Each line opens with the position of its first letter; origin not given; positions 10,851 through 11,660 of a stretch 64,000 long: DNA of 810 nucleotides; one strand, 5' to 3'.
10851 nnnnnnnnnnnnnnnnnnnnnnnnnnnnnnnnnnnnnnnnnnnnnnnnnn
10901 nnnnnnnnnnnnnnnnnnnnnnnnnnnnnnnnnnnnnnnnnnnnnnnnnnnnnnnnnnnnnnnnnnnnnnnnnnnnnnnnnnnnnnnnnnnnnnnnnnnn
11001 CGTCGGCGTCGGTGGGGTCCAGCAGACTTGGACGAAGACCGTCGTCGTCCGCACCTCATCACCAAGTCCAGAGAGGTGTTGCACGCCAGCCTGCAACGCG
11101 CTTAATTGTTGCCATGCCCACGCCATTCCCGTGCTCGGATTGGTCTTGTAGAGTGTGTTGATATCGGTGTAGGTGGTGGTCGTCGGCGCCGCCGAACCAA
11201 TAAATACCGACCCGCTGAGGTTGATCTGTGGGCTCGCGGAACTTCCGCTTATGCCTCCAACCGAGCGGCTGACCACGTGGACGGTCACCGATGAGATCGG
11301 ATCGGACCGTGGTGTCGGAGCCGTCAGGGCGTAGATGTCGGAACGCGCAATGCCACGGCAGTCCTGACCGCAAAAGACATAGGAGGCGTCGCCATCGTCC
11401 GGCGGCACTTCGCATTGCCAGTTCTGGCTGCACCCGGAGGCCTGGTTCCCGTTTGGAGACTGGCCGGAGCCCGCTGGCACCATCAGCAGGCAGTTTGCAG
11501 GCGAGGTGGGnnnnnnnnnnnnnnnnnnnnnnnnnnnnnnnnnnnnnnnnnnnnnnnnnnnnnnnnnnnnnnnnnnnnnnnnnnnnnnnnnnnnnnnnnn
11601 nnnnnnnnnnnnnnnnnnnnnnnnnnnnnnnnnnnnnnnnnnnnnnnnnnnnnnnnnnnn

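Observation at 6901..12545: Convergent pair of large secreted dockerin-repeat / Thr-Pro-linker proteins with unrecognised globular domains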

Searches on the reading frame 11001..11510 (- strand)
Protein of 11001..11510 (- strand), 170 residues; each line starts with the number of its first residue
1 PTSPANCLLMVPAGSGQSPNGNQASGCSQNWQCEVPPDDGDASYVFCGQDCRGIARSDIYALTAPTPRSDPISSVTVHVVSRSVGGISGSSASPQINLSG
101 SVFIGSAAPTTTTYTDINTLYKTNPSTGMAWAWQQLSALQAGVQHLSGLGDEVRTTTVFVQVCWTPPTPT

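Call 11: search_solved_structures(query=window:11001-11510:-, max_evalue=10)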
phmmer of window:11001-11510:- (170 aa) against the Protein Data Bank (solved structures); distinct sequences matched with E-value up to 10: 2.
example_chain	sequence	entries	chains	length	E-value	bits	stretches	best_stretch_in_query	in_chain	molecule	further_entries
4ros_A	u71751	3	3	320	0.99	12.5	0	35-73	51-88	Malate dehydrogenase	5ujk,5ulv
3f85_A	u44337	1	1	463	2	11.5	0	80-123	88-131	homo trimeric fusion of CFA/I fimbrial subunits B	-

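Call 19: find_homologous_proteins(query=window:11001-11510:-, max_evalue=0.001)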
Query window:11001-11510:- (170 aa): 1 proteins with E <= 0.001 among 182 candidates.
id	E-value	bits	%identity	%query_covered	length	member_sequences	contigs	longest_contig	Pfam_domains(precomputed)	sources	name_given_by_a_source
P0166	1.0e-21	96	77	33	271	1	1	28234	-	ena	-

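Call 20: find_encoding_contigs(protein=P0166, flank=10000, max_places=3)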
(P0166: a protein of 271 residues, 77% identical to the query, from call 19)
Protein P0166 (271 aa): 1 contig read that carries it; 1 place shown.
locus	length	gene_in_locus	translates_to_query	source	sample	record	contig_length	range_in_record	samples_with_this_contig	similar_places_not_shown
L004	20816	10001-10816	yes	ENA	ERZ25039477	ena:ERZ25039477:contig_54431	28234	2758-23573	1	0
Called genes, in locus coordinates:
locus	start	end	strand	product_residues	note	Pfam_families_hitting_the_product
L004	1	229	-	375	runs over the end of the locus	-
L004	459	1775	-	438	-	PF00512:HisKA, PF02518:HATPase_c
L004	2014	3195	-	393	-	-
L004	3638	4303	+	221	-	PF07298:NnrU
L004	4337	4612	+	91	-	-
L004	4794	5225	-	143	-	PF13036:LpoB (weak)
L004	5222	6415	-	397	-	PF00152:tRNA-synt_2, PF02938:GAD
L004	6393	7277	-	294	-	PF01336:tRNA_anti-codon, PF00152:tRNA-synt_2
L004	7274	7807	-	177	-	PF13393:tRNA-synt_His, PF03129:HGTP_anticodon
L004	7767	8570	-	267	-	PF13393:tRNA-synt_His, PF00587:tRNA-synt_2b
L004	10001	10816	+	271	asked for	-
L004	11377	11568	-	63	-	-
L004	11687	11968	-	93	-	-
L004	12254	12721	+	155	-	-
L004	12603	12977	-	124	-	-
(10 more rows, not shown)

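Call 31: find_related_loci(query=window:11001-11510:-, collection=genome_contigs, flank=10000)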
Query window:11001-11510:- (170 aa) in genome_contigs; peptide patterns used: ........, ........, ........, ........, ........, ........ (x = any residue, [..] = any of these).
244 stretches matched a pattern, but none encodes a relative of the query by tblastn (E <= 1e-3).

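Call 53: search_protein_families(library=pfam, proteins=[window:11001-11510:-], max_evalue=1)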
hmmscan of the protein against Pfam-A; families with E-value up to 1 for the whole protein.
window:11001-11510:- (170 aa): 0 families

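Call 70: search_solved_structures(query=A3, max_evalue=10)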
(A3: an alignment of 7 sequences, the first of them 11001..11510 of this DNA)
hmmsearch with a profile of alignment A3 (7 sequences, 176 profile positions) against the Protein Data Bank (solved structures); distinct sequences matched with E-value up to 10: 5.
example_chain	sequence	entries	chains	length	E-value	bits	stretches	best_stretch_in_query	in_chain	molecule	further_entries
8f5o_E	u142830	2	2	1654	0.38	13.8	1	30-108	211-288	WD_REPEATS_REGION domain-containing protein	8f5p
5doc_A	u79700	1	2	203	1.2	12.1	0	49-98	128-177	Virion egress protein UL31 homolog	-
5doe_B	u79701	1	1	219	1.4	11.9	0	49-97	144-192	Virion egress protein UL31 homolog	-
5dob_A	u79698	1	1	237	1.8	11.6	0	49-97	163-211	Virion egress protein UL31 homolog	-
5d5n_B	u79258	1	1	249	2.1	11.4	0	49-97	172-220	Virion egress protein UL31 homolog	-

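Call 77: search_protein_representatives(protein=window:11001-11510:-)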
Query: 170 residues. Proteins with E-value up to 0.001 (for the whole library): 1217; up to 1e-10: 128; up to 1e-30: 10. The best 150 are listed.
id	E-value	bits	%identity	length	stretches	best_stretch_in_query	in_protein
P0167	4.1e-62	225.4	63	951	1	4-170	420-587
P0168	1.7e-61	223.3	45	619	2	4-167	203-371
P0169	2.0e-46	174.3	41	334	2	1-166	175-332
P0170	6.8e-36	140.0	49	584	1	10-170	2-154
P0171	7.0e-34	133.5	48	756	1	1-170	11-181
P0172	8.0e-34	133.3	30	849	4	34-163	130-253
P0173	9.8e-34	133.0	49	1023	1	1-165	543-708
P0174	3.0e-33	131.4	45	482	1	5-169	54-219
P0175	1.8e-32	128.9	31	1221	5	26-166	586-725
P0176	4.0e-32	127.8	44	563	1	5-167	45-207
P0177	1.1e-29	119.8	45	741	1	1-169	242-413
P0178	1.6e-29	119.3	42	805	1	6-167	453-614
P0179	6.5e-28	114.1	43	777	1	3-169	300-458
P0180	2.8e-27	112.0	41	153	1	13-164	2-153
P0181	5.1e-27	111.2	49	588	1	54-170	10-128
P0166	3.2e-22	95.5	77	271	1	109-170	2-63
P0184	4.7e-21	91.7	30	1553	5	25-165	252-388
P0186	8.3e-21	90.9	32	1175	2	5-168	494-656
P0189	1.3e-19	87.1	46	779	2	1-97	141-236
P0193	1.0e-17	80.9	31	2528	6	71-163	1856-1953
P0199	9.2e-16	74.5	30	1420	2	30-161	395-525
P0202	1.6e-15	73.7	36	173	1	27-167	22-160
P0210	2.8e-14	69.7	36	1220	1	4-167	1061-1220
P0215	1.1e-13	67.8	29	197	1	8-168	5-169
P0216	1.1e-13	67.7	34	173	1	25-164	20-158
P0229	7.7e-13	65.0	35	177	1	12-168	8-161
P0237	1.4e-12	64.2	34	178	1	26-165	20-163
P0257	7.4e-12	61.8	32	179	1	8-165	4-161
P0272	2.1e-11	60.4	32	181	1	10-167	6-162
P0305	1.9e-10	57.2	36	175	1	12-166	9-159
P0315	2.7e-10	56.7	37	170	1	24-168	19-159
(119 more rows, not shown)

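Call 78: search_protein_families(library=pfam, proteins=[P0168, P0172, P0175, P0184, P0193, P0199, P0210, P0215, P0229], max_evalue=0.01)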
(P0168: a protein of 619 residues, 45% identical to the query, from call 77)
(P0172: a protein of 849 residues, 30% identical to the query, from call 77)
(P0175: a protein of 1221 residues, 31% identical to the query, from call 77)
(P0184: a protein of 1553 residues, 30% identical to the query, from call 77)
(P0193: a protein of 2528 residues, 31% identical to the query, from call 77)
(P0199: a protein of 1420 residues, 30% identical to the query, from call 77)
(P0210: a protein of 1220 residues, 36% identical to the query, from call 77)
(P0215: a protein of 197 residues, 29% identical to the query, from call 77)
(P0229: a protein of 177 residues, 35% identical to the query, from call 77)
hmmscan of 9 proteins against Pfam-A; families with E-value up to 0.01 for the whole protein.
P0168 (619 aa): 1 family
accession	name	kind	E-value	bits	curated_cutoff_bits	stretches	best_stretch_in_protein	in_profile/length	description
PF22352.2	K319L-like_PKD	-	6.6e-07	29.7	27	1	124-178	29-84/84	K319L-like, PKD domain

P0172 (849 aa): 2 families
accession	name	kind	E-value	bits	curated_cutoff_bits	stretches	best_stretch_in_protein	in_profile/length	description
PF00963.24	Cohesin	-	3.7e-07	30.9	24.1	1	670-757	16-106/139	Cohesin domain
PF00404.24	Dockerin_1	-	0.0001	22.8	22.9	1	791-837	2-49/57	Dockerin type I domain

P0175 (1221 aa): 2 families
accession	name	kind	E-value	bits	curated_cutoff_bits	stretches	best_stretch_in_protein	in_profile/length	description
PF07705.17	CARDB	-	0.00013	22.5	22.7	1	1073-1155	12-82/101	CARDB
PF18911.6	PKD_4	-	0.0016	18.9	27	0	737-766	51-81/85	PKD domain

P0184 (1553 aa): 2 families
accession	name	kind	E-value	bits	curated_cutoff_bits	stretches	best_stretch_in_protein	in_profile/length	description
PF07705.17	CARDB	-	3e-07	31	22.7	1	1259-1331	12-73/101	CARDB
PF00963.24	Cohesin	-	0.00016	22.3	24.1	0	999-1123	15-130/139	Cohesin domain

P0193 (2528 aa): 1 family
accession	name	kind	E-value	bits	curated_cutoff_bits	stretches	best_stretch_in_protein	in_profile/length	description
PF00041.27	fn3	-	6.9e-08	33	25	1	2207-2316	2-81/84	Fibronectin type III domain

P0199 (1420 aa): 2 families
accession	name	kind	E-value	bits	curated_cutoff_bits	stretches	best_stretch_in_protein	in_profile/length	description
PF13385.13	Laminin_G_3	-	3.5e-13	50.4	27.6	1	978-1058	57-150/151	Concanavalin A-like lectin/glucanases superfamily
PF10102.14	DUF2341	-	2.4e-07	31.5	23.4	1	631-689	1-57/84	Domain of unknown function (DUF2341)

P0210 (1220 aa): 4 families
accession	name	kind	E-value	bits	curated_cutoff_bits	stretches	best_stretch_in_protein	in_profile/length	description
PF18998.6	Flg_new_2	-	8.8e-28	96.6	23.6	5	153-222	1-72/73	Divergent InlB B-repeat domain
PF07790.16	Pilin_N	-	0.00054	21.2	25.2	1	18-47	1-30/78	Archaeal Type IV pilin, N-terminal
PF01835.25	MG2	-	0.0017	19.1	32.8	0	831-881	31-83/96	MG2 domain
PF02510.20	SPAN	-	0.0084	16.8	24.8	0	521-535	5-19/84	Surface presentation of antigen domain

P0215 (197 aa): 0 families

P0229 (177 aa): 0 families

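Call 80: search_protein_families(library=phrogs, proteins=[window:11001-11510:-, P0215, P0229, P0202, P0216, P0257, P0315, P0305, P0272, P0237], max_evalue=0.01)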
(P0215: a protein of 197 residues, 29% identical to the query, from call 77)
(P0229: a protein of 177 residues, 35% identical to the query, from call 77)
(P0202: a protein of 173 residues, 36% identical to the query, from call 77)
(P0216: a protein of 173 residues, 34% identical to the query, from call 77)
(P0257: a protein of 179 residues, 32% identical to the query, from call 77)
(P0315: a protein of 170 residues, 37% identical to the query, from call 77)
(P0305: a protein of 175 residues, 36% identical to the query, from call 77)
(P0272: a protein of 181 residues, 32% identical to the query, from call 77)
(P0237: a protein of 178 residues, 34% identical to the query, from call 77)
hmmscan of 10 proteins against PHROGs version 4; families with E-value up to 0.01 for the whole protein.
window:11001-11510:- (170 aa): 1 family
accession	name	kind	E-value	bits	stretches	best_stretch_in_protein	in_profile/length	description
phrog_6368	-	unknown function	2.1e-06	28.2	1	62-144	241-325/328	-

P0215 (197 aa): 1 family
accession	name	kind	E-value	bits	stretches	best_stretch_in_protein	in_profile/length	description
phrog_6368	-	unknown function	0.0012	19.2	1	70-144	252-326/328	-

P0229 (177 aa): 2 families
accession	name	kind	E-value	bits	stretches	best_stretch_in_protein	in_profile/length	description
phrog_6368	-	unknown function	5.6e-11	43.2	1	1-134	196-324/328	-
phrog_2448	-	unknown function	1.9e-08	34.9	1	3-134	199-331/335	-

P0202 (173 aa): 3 families
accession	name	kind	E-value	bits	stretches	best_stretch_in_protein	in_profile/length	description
phrog_2448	-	unknown function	4.2e-11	43.6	1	4-138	200-333/335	-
phrog_6368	-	unknown function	6e-07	30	1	4-138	199-326/328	-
phrog_10924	-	unknown function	0.0075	16.3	1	38-140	303-409/409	-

P0216 (173 aa): 1 family
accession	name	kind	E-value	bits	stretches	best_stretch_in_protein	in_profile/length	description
phrog_6368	-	unknown function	1.9e-08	34.9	1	23-137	209-324/328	-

P0257 (179 aa): 1 family
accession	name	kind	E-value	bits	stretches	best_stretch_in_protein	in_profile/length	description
phrog_6368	-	unknown function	6.1e-05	23.4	1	68-138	252-324/328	-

P0315 (170 aa): 4 families
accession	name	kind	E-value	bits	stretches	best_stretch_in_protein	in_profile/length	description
phrog_2448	-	unknown function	9.5e-12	45.8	1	3-136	199-333/335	-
phrog_6368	-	unknown function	3.9e-10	40.5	1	19-134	205-324/328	-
phrog_14065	-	unknown function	0.00023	20.5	1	6-74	209-284/1152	-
phrog_35421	-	unknown function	0.00055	21.4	1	117-147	35-65/81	-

P0305 (175 aa): 2 families
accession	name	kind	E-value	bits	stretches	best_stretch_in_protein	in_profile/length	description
phrog_2448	-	unknown function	6.7e-11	43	1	5-136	200-333/335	-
phrog_6368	-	unknown function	3.3e-08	34.1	1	26-135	211-325/328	-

P0272 (181 aa): 3 families
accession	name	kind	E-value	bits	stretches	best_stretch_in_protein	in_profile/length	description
phrog_6368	-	unknown function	3.9e-05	24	1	16-140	202-325/328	-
phrog_2448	-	unknown function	0.00029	21.1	1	4-140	200-332/335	-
phrog_14065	-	unknown function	0.0008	18.7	1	9-161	212-382/1152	-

P0237 (178 aa): 1 family
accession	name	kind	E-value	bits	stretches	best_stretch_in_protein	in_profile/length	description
phrog_6368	-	unknown function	6.1e-06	26.7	1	77-138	260-323/328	-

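Call 84: search_solved_structures(query=A4, max_evalue=10, show_alignments=1)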
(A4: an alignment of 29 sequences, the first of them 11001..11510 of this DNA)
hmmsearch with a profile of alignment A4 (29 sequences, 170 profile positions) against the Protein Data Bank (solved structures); distinct sequences matched with E-value up to 10: 0.

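Call 85: search_protein_families(library=pfam, proteins=[P0167, P0171, P0173, P0177, P0178, P0179, P0189, P0170, P0176, P0186], max_evalue=0.01)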
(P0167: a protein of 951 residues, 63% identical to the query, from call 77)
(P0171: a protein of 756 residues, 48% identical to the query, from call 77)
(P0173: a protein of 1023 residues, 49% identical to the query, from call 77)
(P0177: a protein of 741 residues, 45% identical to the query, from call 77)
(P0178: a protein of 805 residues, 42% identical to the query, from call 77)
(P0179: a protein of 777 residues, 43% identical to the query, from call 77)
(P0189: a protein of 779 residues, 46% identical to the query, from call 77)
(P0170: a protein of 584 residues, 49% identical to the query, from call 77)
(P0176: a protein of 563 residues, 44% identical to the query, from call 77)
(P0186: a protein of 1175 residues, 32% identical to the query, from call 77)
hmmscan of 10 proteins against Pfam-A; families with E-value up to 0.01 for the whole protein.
P0167 (951 aa): 2 families
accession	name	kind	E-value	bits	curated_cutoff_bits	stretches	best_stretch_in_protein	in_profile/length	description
PF16499.11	Melibiase_2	-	2.1e-27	96.6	23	1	22-291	35-284/284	Alpha galactosidase A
PF17801.7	Melibiase_C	-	1.9e-15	57.1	22.9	1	305-378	3-71/71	Alpha galactosidase C-terminal beta sandwich domain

P0171 (756 aa): 1 family
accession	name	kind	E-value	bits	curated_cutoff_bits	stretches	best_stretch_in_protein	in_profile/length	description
PF00404.24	Dockerin_1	-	2.5e-06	28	22.9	1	701-749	2-53/57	Dockerin type I domain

P0173 (1023 aa): 8 families
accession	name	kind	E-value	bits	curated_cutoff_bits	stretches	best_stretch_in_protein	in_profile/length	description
PF00413.30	Peptidase_M10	-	4.6e-05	23.8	24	1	349-374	104-129/159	Matrixin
PF17210.9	SdrD_B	-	6.5e-05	23.5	29.7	0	726-771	22-70/112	SdrD B-like domain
PF00404.24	Dockerin_1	-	0.00011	22.8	22.9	1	773-819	8-54/57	Dockerin type I domain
PF13583.11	Reprolysin_4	-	0.00094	19.3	22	1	346-380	128-162/203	Metallo-peptidase family M12B Reprolysin-like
PF16313.11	DUF4953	-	0.001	18.8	24.2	1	354-386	14-47/316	Met-zincin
PF13688.12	Reprolysin_5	-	0.0019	18.9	27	1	311-375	112-163/196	Metallo-peptidase family M12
PF13582.12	Reprolysin_3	-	0.0025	18.8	22.4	1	305-370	77-123/123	Metallo-peptidase family M12B Reprolysin-like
PF13715.12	CarbopepD_reg_2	-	0.0065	16.9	32.2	0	715-763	1-48/88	CarboxypepD_reg-like domain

P0177 (741 aa): 1 family
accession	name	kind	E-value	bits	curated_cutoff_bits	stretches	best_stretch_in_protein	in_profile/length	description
PF01186.22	Lysyl_oxidase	-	2.8e-32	112.5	20.4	1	73-222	47-196/204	Lysyl oxidase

P0178 (805 aa): 2 families
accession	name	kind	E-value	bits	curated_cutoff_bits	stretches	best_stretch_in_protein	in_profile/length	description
PF07995.17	GSDH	-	5.7e-40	138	25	1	30-357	2-321/332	Glucose / Sorbosone dehydrogenase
PF00404.24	Dockerin_1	-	9.3e-08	32.6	22.9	1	681-727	9-55/57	Dockerin type I domain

P0179 (777 aa): 0 families

P0189 (779 aa): 4 families
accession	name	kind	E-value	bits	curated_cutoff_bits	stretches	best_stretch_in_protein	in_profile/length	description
PF00404.24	Dockerin_1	-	3.2e-07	30.9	22.9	1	726-776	2-56/57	Dockerin type I domain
PF00036.39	EF-hand_1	-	0.00044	20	25.4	0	722-743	5-26/29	EF hand domain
PF13405.12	EF-hand_6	-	0.00059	19.8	25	0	722-744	5-27/30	EF-hand domain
PF13202.12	EF-hand_5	-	0.0046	16.8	25.9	0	723-741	5-23/25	EF hand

P0170 (584 aa): 1 family
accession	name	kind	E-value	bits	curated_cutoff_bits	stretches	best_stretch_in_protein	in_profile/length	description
PF00404.24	Dockerin_1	-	2e-07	31.5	22.9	1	531-577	1-52/57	Dockerin type I domain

P0176 (563 aa): 3 families
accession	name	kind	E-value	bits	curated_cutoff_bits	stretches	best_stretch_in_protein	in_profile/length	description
PF13620.12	CarboxypepD_reg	-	8.8e-06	26.4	32.3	1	249-304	1-58/82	Carboxypeptidase regulatory-like domain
PF00404.24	Dockerin_1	-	0.00021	21.8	22.9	1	307-351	7-51/57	Dockerin type I domain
PF17210.9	SdrD_B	-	0.0036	17.9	29.7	1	260-307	21-71/112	SdrD B-like domain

P0186 (1175 aa): 3 families
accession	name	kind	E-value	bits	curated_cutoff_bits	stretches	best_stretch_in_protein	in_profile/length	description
PF18998.6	Flg_new_2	-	2.7e-41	139.8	23.6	5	422-490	1-71/73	Divergent InlB B-repeat domain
PF09479.16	Flg_new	-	2.1e-14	53.8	27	3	279-339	1-60/65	Listeria-Bacteroides repeat domain (List_Bact_rpt)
PF02494.22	HYR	-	3.5e-09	37.3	21.7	1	731-809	1-81/81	HYR domain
